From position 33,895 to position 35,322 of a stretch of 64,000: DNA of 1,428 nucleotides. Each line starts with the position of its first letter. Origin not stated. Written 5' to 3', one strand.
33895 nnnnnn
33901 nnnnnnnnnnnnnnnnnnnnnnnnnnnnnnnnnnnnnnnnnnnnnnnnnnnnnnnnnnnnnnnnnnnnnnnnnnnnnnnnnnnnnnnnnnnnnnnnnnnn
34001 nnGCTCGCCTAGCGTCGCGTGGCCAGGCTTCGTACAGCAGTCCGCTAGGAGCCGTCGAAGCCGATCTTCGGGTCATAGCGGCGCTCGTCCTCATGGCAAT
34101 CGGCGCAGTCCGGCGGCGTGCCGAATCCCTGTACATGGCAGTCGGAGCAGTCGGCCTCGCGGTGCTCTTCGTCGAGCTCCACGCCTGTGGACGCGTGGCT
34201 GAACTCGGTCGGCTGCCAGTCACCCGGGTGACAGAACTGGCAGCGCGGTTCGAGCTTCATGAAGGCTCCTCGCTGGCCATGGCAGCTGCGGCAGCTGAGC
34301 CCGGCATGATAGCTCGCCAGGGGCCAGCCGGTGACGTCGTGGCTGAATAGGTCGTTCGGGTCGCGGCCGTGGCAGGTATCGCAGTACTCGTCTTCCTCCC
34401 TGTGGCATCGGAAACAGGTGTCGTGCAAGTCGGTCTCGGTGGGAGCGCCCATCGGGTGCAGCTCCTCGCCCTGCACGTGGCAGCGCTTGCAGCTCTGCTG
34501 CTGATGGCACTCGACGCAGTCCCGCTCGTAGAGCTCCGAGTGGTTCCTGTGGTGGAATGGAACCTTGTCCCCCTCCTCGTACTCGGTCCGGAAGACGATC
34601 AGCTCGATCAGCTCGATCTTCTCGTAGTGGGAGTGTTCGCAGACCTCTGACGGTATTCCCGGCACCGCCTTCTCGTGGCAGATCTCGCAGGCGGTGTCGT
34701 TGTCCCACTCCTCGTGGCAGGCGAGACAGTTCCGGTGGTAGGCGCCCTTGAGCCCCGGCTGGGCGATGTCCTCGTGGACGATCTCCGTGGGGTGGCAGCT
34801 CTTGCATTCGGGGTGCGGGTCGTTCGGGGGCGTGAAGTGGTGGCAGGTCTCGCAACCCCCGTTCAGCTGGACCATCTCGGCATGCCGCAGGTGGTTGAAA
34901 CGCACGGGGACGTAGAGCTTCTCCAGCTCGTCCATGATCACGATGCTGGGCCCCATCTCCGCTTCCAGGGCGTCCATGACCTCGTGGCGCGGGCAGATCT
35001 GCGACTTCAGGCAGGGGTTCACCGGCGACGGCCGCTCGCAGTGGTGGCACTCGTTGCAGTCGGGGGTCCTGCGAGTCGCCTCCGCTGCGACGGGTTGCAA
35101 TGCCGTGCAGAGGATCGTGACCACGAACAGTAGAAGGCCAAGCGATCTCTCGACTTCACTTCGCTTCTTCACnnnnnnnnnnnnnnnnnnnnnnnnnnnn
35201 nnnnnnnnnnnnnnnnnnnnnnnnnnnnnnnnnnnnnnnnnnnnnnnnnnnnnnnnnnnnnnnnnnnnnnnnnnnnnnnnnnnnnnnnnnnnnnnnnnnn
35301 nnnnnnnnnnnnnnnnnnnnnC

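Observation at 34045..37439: Hmc/Nhc/Cbc-type transmembrane redox module built around a 13-heme cytochrome c, in an FCB-like high-GC genome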

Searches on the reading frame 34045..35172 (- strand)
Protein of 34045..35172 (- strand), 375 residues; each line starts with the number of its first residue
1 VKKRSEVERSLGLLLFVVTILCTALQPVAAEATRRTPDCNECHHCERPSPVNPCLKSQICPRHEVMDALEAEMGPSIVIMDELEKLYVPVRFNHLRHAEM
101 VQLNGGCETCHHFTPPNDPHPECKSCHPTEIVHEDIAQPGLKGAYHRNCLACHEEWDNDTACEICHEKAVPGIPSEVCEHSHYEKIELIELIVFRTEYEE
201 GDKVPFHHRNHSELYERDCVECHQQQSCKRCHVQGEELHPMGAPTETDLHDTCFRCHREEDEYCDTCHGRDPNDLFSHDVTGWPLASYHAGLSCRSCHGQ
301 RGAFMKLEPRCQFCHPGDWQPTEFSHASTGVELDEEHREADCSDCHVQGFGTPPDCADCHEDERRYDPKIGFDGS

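Call 7: search_protein_families(library=pfam, proteins=[window:34045-35172:-], max_evalue=0.1)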
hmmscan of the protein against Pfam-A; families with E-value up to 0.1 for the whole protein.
window:34045-35172:- (375 aa): 3 families
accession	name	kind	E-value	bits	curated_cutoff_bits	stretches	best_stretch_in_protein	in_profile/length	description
PF02085.21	Cytochrom_CIII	-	2.7e-12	47.3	22.9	2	86-166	17-101/101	Class III cytochrome C family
PF14522.11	Cytochrome_C7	-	9.9e-08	32.1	24.8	1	262-315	14-66/67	Cytochrome c7 and related cytochrome c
PF14537.11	Cytochrom_c3_2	-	0.00025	21.9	25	1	289-361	4-79/79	Cytochrome c3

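Call 8: search_protein_families(library=ncbifam, proteins=[window:34045-35172:-], max_evalue=0.1)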
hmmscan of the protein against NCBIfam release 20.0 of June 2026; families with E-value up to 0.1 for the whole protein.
window:34045-35172:- (375 aa): 4 families
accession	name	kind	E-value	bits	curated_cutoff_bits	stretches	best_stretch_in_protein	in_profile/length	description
NF045713.1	CxxCH_16_HmcA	equivalog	3.1e-12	45.9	400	1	97-168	468-540/541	sulfate respiration complex hexadecaheme cytochrome HmcA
NF045784.1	9HemeCytC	equivalog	1.3e-07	31.3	640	1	56-169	204-322/328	nine-heme cytochrome c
NF045722.1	c3_cytochr_TmcA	equivalog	3.6e-06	26.9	114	1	89-167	43-125/125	acidic tetraheme cytochrome c3 TmcA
NF038038.1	cytoc_DsrJ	equivalog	0.0019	18.5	100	1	246-269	86-109/121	sulfate reduction electron transfer complex DsrMKJOP subunit DsrJ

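Call 11: find_homologous_proteins(query=window:34045-35172:-)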
Query window:34045-35172:- (375 aa): 479 proteins with E <= 0.001 among 1698 candidates; the best 120 are listed.
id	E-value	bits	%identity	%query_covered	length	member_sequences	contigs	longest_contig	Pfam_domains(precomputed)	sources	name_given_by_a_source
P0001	3.5e-266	901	100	100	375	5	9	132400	PF02085.22,PF14522.12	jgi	-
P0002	4.2e-156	538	62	97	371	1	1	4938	PF14537.12,PF02085.22,PF14522.12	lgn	-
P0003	8.5e-156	537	69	87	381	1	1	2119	PF02085.22,PF14522.12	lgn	-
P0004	4.5e-152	525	60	99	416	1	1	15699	PF02085.22,PF14522.12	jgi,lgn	jgi:hypothetical protein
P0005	3.0e-149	516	61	95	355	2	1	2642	PF02085.22,PF14522.12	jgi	jgi:hypothetical protein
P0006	7.7e-149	514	60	97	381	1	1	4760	PF02085.22,PF14522.12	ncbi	-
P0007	3.3e-148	512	58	100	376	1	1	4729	PF14537.12,PF02085.22,PF14522.12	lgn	-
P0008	3.4e-148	512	59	98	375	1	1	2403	PF02085.22,PF14522.12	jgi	jgi:hypothetical protein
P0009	4.8e-147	509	59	96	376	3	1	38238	PF02085.22,PF14522.12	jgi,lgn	-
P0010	1.4e-146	507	59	98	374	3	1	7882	PF02085.22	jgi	jgi:hypothetical protein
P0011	4.1e-146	505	58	96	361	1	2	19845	PF02085.22,PF14522.12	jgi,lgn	-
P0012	1.1e-144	501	60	95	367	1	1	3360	PF02085.22,PF14522.12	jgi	-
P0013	1.2e-144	501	58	96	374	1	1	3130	PF14537.12,PF02085.22,PF14522.12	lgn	-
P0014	1.8e-144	500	60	93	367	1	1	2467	PF14537.12,PF02085.22,PF14522.12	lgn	-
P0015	2.0e-144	500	60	98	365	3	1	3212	PF02085.22,PF14522.12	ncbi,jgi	-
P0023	2.5e-141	490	58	99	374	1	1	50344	PF02085.22,PF14522.12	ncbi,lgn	ncbi:MAG: cytochrome c3 family protein [Acidobacteriota bacterium]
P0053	1.2e-125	438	56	93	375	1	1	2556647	PF02085.22,PF14522.12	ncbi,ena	-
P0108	9.6e-97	343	44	95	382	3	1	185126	PF02085.22,PF14522.12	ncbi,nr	ncbi:MAG: cytochrome c3 family protein [Candidatus Hinthialibacter antarcticus]|nr:cytochrome c3 fam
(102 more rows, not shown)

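Call 12: find_encoding_contigs(protein=P0053, flank=10000, max_places=2)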
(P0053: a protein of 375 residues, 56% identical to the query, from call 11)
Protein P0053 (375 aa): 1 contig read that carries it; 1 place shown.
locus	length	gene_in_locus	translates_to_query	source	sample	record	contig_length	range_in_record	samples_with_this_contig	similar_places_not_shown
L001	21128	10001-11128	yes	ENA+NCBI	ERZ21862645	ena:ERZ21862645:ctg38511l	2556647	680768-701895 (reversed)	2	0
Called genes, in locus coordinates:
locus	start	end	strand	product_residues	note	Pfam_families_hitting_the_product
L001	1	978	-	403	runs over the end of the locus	-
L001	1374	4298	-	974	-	PF02927:CelD_N, PF00759:Glyco_hydro_9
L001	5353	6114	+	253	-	PF00932:LTD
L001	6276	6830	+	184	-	PF07638:Sigma70_ECF (faint), PF04542:Sigma70_r2, PF05263:DUF722 (weak), PF08281:Sigma70_r4_2, PF04545:Sigma70_r4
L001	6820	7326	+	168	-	-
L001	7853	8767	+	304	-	PF13187:Fer4_9 (faint), PF12837:Fer4_6 (faint), PF13247:Fer4_11, PF12838:Fer4_7 (weak), PF12797:Fer4_2 (weak), PF00037:Fer4 (weak), PF13237:Fer4_10 (weak)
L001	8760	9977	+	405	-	PF03916:NrfD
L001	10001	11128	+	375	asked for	PF14522:Cytochrome_C7 (faint), PF02085:Cytochrom_CIII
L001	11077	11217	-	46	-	-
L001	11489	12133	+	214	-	-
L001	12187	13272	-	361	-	PF00364:Biotin_lipoyl (faint), PF25917:BSH_RND, PF25919:BSH_CusB (weak), PF25973:BSH_CzcB (weak), PF25881:HH_YBHG (faint), PF25885:HH_EMRA (weak), PF25876:HH_MFP_RND, PF25954:Beta-barrel_RND_2 (weak)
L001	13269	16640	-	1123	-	PF00873:ACR_tran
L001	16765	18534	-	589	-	PF01839:FG-GAP (faint), PF13517:FG-GAP_3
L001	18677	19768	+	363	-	PF01699:Na_Ca_ex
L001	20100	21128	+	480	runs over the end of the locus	PF13229:Beta_helix (weak)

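Call 13: find_encoding_contigs(protein=P0108, flank=10000, max_places=2)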
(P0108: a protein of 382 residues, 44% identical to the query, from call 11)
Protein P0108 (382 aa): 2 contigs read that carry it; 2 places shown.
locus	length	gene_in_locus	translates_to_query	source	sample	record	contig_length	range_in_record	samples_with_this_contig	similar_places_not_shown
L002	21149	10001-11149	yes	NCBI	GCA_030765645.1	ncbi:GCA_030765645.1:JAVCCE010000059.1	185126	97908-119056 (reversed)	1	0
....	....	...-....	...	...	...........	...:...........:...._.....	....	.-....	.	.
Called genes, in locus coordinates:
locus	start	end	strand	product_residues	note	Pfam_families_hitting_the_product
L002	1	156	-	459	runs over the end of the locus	-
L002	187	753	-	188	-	PF22113:Mtrc-MtrF_II-IV_dom (faint), PF14522:Cytochrome_C7 (faint), PF13435:Cytochrome_C554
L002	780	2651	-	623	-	PF09699:Paired_CXXCH_1 (faint), PF14522:Cytochrome_C7 (faint), PF14537:Cytochrom_c3_2 (faint), PF22113:Mtrc-MtrF_II-IV_dom (faint), PF13435:Cytochrome_C554 (faint)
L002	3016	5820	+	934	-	PF00684:DnaJ_CXXCXGXG (faint), PF09699:Paired_CXXCH_1 (faint), PF14522:Cytochrome_C7 (faint), PF14537:Cytochrom_c3_2 (faint), PF22113:Mtrc-MtrF_II-IV_dom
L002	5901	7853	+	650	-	PF00684:DnaJ_CXXCXGXG (faint), PF02085:Cytochrom_CIII (faint), PF09699:Paired_CXXCH_1 (faint), PF14522:Cytochrome_C7 (faint), PF14537:Cytochrom_c3_2 (faint), PF01292:Ni_hydr_CYTB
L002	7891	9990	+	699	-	PF13187:Fer4_9 (faint), PF12837:Fer4_6 (faint), PF12838:Fer4_7 (weak), PF13247:Fer4_11, PF12797:Fer4_2 (weak), PF13237:Fer4_10 (weak), PF03916:NrfD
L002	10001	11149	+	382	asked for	PF14522:Cytochrome_C7 (faint), PF02085:Cytochrom_CIII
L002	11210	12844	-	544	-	PF01590:GAF, PF13185:GAF_2, PF00158:Sigma54_activat, PF14532:Sigma54_activ_2, PF00004:AAA, PF07728:AAA_5, PF25601:AAA_lid_14, PF02954:HTH_8 (weak)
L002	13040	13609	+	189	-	PF02627:CMD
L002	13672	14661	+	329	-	PF12146:Hydrolase_4, PF00561:Abhydrolase_1, PF12697:Abhydrolase_6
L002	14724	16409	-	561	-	PF13442:Cytochrome_CBB3 (faint), PF22113:Mtrc-MtrF_II-IV_dom (faint)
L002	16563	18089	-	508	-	PF14522:Cytochrome_C7 (faint), PF11783:Cytochrome_cB (weak)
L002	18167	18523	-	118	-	PF12840:HTH_20 (weak), PF01022:HTH_5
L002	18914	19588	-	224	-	PF13472:Lipase_GDSL_2, PF00657:Lipase_GDSL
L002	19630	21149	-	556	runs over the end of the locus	PF16962:ABC_export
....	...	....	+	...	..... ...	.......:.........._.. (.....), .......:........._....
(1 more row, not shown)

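Call 14: find_encoding_contigs(protein=P0023, flank=10000, max_places=2)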
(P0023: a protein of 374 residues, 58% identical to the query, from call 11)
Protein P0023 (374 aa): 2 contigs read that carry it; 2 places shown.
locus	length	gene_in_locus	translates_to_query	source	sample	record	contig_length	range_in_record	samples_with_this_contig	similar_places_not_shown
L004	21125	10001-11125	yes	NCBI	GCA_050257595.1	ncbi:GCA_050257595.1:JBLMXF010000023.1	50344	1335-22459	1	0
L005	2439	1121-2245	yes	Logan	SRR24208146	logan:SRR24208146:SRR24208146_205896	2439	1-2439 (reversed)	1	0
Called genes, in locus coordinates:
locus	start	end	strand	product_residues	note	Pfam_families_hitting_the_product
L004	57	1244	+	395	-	-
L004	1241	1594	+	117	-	PF03259:Robl_LC7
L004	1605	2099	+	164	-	PF00364:Biotin_lipoyl, PF13375:RnfC_N (weak)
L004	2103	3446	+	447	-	PF00289:Biotin_carb_N, PF02786:CPSase_L_D2, PF02222:ATP-grasp, PF07478:Dala_Dala_lig_C (weak), PF02785:Biotin_carb_C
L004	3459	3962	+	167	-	PF01202:SKI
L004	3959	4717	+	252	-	PF00149:Metallophos, PF12850:Metallophos_2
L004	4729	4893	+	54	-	-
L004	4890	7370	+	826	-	PF02985:HEAT (faint), PF13646:HEAT_2, PF00160:Pro_isomerase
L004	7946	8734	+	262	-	PF12797:Fer4_2 (faint), PF13187:Fer4_9 (faint), PF13247:Fer4_11, PF12838:Fer4_7 (weak), PF13237:Fer4_10 (weak)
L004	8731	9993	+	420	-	PF03916:NrfD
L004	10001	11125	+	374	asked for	PF14522:Cytochrome_C7 (faint), PF02085:Cytochrom_CIII (weak)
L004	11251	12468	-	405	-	PF12704:MacB_PCD, PF02687:FtsX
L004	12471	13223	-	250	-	PF00005:ABC_tran, PF13304:AAA_21 (faint)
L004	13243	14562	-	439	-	PF25917:BSH_RND, PF25919:BSH_CusB (weak), PF25973:BSH_CzcB, PF25881:HH_YBHG (weak), PF25885:HH_EMRA (weak), PF25876:HH_MFP_RND, PF25990:Beta-barrel_YknX, PF25954:Beta-barrel_RND_2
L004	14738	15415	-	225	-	-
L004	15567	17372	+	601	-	PF00512:HisKA, PF02518:HATPase_c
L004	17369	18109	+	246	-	PF00072:Response_reg, PF00486:Trans_reg_C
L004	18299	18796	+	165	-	PF13801:Metal_resist, PF07813:LTXXQ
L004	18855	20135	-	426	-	PF00463:ICL, PF13714:PEP_mutase, PF00463:ICL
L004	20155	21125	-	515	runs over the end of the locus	PF20656:MS_N, PF01274:MS_TIM-barrel, PF20659:MS_C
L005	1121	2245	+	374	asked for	PF14522:Cytochrome_C7 (faint), PF02085:Cytochrom_CIII (weak)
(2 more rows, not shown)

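Call 25: find_related_loci(query=A1, collection=genome_contigs, flank=6000)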
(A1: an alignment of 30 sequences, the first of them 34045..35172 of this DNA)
Query A1 (375 aa) in genome_contigs; peptide patterns used: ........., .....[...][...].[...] (x = any residue, [..] = any of these).
599 stretches matched a pattern (row limit reached: there are more); 549 encode a relative of the query (tblastn E <= 1e-3); the best 80 are kept; 80 distinct loci.
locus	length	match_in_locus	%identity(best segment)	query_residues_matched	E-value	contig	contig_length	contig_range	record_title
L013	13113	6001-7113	58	1-372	4e-140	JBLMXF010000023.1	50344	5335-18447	MAG: Acidobacteriota bacterium isolate MAG263 PRJNA957066_bin43_renamed_22, whole genome shotgun sequence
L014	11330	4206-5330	56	2-372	2e-139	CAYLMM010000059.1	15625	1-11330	MAG TPA_asm: uncultured Fibrobacteraceae bacterium isolate binchicken_co42_509 genome assembly, contig: NODE_5382_length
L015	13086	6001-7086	58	7-372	2e-137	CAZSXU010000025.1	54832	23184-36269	MAG TPA_asm: uncultured bacterium isolate binchicken_co334_235 genome assembly, contig: NODE_845_length_54832_cov_89.655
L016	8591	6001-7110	55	2-366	2e-136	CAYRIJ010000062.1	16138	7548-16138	MAG TPA_asm: uncultured bacterium isolate binchicken_co224_236 genome assembly, contig: NODE_3438_length_16138_cov_5.937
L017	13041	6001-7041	58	38-375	3e-134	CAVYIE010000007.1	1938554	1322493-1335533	MAG: Candidatus Eisenbacteria bacterium isolate MFD05684.bin.1.2 genome assembly, contig: contig_7436, whole genome shot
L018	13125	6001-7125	54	3-372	3e-132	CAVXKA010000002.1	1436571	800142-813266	MAG: Candidatus Eisenbacteria bacterium isolate MFD05942.bin.1.119 genome assembly, contig: contig_17678, whole genome s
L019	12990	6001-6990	58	38-366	1e-131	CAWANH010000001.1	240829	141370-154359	MAG: Candidatus Eisenbacteria bacterium isolate MFD02923.bin.2.9 genome assembly, contig: contig_12629, whole genome sho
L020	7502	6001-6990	58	38-366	1e-131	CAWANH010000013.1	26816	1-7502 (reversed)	MAG: Candidatus Eisenbacteria bacterium isolate MFD02923.bin.2.9 genome assembly, contig: contig_25566, whole genome sho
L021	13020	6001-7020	57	35-372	5e-131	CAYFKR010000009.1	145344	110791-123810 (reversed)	MAG TPA_asm: uncultured Fibrobacteraceae bacterium isolate ERP019367_co1_103 genome assembly, contig: NODE_149_length_14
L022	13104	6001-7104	55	10-375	1e-129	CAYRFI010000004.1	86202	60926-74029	MAG TPA_asm: uncultured Thermoanaerobaculia bacterium isolate SRP214966_co6_200 genome assembly, contig: NODE_87_length_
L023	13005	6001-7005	58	39-372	2e-129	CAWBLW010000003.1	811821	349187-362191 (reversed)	MAG: uncultured Acidobacteriota bacterium isolate MFD02416.bin.1.208 genome assembly, contig: contig_14733, whole genome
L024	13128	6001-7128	55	5-375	5e-128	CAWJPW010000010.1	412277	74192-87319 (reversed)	MAG: uncultured Acidobacteriota bacterium isolate MFD02923.bin.1.132 genome assembly, contig: contig_8456, whole genome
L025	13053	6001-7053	54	26-375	2e-126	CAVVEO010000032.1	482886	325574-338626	MAG: uncultured Acidobacteriota bacterium isolate MFD01872.bin.2.203 genome assembly, contig: contig_43773, whole genome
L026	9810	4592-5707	53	7-375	6e-125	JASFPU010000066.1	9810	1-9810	MAG: Holophagae bacterium isolate D0819S02metaG_Bin_252 D0819S02metaG_FD_scaffold_740_c1, whole genome shotgun sequence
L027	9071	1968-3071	51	4-372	1e-124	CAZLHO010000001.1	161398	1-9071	MAG TPA_asm: uncultured Fibrobacteraceae bacterium isolate binchicken_co42_141 genome assembly, contig: NODE_19_length_1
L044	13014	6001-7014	52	38-372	7e-112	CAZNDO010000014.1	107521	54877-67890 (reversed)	MAG TPA_asm: uncultured Gemmatimonadota bacterium isolate binchicken_co242_78 genome assembly, contig: NODE_578_length_1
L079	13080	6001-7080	39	7-370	3e-77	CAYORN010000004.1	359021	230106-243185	MAG TPA_asm: uncultured Alphaproteobacteria bacterium isolate SRP302447_co2_208 genome assembly, contig: NODE_74_length_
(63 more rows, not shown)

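Call 30: search_protein_families(library=ncbifam, proteins=[L004:8731-9993:+, L004:7946-8734:+, L001:8760-9977:+], max_evalue=0.00001)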
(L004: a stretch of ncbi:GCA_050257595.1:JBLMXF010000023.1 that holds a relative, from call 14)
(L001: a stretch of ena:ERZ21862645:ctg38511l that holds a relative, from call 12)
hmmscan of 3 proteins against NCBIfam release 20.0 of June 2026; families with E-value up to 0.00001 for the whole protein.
L004:8731-9993:+ (420 aa): 3 families
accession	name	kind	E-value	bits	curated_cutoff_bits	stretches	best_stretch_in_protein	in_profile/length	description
NF008133.1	PRK10881.1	equivalog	3.6e-110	369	450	1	4-396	2-375/377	Ni/Fe-hydrogenase cytochrome b subunit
NF045714.1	sulf_resp_HmcC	equivalog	4.5e-84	282.9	550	1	15-395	2-368/376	sulfate respiration complex protein HmcC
NF041784.1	mnquin_red_QrcD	equivalog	4.4e-35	121.8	570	1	18-398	22-404/408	menaquinone reductase integral membrane subunit QrcD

L004:7946-8734:+ (262 aa): 18 families
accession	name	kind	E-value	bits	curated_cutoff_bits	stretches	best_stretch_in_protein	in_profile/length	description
NF045715.1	sulf_resp_HmcB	equivalog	7.1e-92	307.8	420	1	2-226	42-264/307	sulfate respiration complex iron-sulfur protein HmcB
NF008134.0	PRK10882.1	equivalog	4.7e-62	209.9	263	1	2-246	44-314/329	hydrogenase 2 operon protein HybA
TIGR01582.1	FDH-beta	equivalog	3.5e-36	124.8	334.7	1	2-198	27-221/283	formate dehydrogenase subunit beta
TIGR02951.1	DMSO_dmsB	equivalog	4.5e-25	88.5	214.1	1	1-163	6-155/161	DMSO/selenate family reductase complex B subunit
NF045797.1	DsrO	equivalog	2.4e-21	76.2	200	1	65-163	99-204/235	sulfate reduction electron transfer complex DsrMKJOP subunit DsrO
TIGR03149.1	cyt_nit_nrfC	equivalog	2.1e-20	73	377.6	1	2-164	44-187/225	cytochrome c nitrite reductase Fe-S protein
NF038355.1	FDH3_beta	equivalog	5e-18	65.8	240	1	2-151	8-154/180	formate dehydrogenase FDH3 subunit beta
TIGR03478.1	DMSO_red_II_bet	subfamily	8.9e-18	64.3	480.7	1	64-173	126-232/321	DMSO reductase family type II enzyme, iron-sulfur subunit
NF041782.1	mnquin_red_QrcC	equivalog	1.3e-17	64.3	400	1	2-139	6-138/239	menaquinone reductase iron-sulfur cluster-binding subunit QrcC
NF011569.0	PRK14993.1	equivalog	4.6e-17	62.3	416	1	2-155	49-182/244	tetrathionate reductase subunit TtrB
NF042979.1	EthbenzDh_ebdB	equivalog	2.2e-15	56.4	740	1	64-174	148-255/354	ethylbenzene dehydrogenase subunit beta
NF009408.0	PRK12769.1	equivalog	3.7e-15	55.1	1003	1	66-167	53-153/659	formate-dependent uric acid utilization protein AegA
NF041715.1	arsenate_red_ArrB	equivalog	8.7e-15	54.9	450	1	2-119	8-107/233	arsenate respiratory reductase iron-sulfur subunit ArrB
NF009451.0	PRK12809.1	equivalog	3.7e-12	45.3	1154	1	2-158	8-136/639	formate-dependent uric acid utilization protein YgfT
NF007658.0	PRK10330.1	equivalog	1.2e-10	41.1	260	1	67-163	56-159/181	electron transport protein HydN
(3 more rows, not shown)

L001:8760-9977:+ (405 aa): 3 families
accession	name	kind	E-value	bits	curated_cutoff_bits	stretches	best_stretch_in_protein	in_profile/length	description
NF008133.1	PRK10881.1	equivalog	3.4e-113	378.9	450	1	5-397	2-374/377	Ni/Fe-hydrogenase cytochrome b subunit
NF045714.1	sulf_resp_HmcC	equivalog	2.3e-86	290.4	550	1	19-397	5-368/376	sulfate respiration complex protein HmcC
NF041784.1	mnquin_red_QrcD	equivalog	3.7e-32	112.1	570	1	15-402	18-404/408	menaquinone reductase integral membrane subunit QrcD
